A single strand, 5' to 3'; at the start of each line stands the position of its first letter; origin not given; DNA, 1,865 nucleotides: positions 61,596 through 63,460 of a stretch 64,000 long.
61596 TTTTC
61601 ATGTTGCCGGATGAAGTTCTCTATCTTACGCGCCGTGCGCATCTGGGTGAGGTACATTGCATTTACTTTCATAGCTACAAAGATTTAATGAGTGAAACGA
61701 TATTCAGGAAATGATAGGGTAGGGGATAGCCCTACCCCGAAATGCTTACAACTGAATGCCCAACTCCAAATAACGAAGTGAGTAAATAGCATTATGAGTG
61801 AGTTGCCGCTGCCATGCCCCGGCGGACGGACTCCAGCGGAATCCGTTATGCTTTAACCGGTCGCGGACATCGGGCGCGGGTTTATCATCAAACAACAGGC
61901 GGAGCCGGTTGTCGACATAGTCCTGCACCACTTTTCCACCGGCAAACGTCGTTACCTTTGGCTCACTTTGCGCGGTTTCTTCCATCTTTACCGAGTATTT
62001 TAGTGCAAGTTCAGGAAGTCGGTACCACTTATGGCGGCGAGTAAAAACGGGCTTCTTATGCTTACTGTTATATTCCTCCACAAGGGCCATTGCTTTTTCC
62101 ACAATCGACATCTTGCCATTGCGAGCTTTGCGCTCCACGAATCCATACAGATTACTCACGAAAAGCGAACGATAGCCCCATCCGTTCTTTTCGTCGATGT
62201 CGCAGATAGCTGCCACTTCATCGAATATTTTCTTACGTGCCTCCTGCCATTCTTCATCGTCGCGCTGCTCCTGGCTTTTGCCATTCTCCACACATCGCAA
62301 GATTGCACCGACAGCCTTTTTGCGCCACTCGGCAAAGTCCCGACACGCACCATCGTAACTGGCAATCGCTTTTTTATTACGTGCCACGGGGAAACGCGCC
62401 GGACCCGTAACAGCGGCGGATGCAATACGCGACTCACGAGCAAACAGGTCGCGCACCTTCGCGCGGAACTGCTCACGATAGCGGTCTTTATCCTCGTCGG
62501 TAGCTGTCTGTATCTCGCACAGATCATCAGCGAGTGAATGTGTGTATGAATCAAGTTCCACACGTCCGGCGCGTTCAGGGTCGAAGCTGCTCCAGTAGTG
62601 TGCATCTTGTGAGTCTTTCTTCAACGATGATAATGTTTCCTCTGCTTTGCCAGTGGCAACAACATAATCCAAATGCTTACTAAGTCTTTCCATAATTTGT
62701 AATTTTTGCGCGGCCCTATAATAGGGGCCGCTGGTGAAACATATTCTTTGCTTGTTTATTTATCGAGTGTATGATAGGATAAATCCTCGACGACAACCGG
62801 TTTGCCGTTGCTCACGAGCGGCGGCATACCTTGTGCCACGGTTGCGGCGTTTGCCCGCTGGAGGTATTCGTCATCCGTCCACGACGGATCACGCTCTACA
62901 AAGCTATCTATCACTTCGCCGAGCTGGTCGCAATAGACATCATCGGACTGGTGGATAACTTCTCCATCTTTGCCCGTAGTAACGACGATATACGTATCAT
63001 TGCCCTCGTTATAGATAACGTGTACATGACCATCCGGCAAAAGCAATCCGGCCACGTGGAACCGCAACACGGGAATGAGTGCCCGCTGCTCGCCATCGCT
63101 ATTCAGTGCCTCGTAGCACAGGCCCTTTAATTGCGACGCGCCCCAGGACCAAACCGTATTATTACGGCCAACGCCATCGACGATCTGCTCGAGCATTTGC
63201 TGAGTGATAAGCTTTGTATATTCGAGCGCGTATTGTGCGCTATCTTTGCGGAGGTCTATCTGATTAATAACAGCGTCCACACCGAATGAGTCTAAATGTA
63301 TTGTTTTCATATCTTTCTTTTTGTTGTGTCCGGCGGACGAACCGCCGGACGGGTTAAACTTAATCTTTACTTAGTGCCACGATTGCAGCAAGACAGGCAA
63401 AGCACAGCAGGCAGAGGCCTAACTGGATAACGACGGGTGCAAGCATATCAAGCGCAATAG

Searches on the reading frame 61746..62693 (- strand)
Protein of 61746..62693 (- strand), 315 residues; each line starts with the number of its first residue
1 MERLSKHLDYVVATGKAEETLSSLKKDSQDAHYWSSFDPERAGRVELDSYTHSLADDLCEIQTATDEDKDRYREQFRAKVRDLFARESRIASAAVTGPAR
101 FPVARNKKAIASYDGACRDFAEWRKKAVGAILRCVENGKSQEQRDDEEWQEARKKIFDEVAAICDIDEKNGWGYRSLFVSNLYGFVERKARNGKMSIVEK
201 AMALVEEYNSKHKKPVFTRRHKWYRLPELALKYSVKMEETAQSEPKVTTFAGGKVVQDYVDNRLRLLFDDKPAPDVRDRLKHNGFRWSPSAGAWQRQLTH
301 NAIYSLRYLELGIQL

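Call 27: search_protein_families(library=pfam, proteins=[window:61746-62693:-], max_evalue=0.01)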
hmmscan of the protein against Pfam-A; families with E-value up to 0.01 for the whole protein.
window:61746-62693:- (315 aa): 0 families

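Call 81: search_protein_families(library=phrogs, proteins=[window:61746-62693:-], max_evalue=0.01)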
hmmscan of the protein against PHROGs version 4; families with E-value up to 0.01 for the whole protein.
window:61746-62693:- (315 aa): 3 families
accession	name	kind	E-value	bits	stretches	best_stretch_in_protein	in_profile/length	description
phrog_19458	-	DNA, RNA and nucleotide metabolism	1.6e-23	84.8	1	236-308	223-295/306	primase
phrog_6744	-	unknown function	8.8e-14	52.4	1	244-310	283-349/355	-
phrog_21969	-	unknown function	0.00041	20.2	1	158-247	315-406/502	-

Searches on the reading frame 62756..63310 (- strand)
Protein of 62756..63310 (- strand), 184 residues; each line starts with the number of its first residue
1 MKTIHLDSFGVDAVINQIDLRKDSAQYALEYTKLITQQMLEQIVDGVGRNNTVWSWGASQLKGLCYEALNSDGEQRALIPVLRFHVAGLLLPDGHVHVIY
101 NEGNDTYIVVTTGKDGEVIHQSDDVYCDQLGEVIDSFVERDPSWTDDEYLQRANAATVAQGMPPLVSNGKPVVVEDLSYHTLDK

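Call 28: search_protein_families(library=pfam, proteins=[window:62756-63310:-], max_evalue=0.01)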
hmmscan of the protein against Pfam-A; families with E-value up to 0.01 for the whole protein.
window:62756-63310:- (184 aa): 0 families

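Call 54: find_encoding_contigs(protein=window:62756-63310:-, flank=10000, max_places=4)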
Protein window:62756-63310:- (184 aa): 24 contigs read that carry it; 4 places shown.
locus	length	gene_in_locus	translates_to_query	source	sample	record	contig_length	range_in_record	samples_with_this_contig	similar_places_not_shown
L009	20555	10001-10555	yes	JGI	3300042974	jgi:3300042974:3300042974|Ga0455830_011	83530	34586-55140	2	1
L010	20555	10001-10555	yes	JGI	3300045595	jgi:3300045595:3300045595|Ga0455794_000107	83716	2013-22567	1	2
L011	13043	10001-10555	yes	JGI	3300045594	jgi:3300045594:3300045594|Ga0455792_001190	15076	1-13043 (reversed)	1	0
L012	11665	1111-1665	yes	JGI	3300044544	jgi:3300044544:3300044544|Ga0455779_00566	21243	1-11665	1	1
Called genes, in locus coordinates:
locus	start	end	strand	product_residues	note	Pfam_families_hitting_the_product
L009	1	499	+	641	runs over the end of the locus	-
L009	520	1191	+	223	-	-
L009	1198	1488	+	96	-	-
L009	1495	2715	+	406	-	-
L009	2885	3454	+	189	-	PF05105:Phage_holin_4_1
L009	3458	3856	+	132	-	-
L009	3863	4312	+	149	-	PF18925:DUF5675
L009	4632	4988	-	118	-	-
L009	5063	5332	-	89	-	-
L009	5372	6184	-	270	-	PF01555:N6_N4_Mtase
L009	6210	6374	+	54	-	-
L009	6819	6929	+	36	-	-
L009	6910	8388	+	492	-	PF07728:AAA_5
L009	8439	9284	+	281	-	PF23822:DUF7192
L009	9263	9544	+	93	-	-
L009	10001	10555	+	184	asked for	-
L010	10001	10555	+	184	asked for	-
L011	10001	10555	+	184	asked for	-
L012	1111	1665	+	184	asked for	-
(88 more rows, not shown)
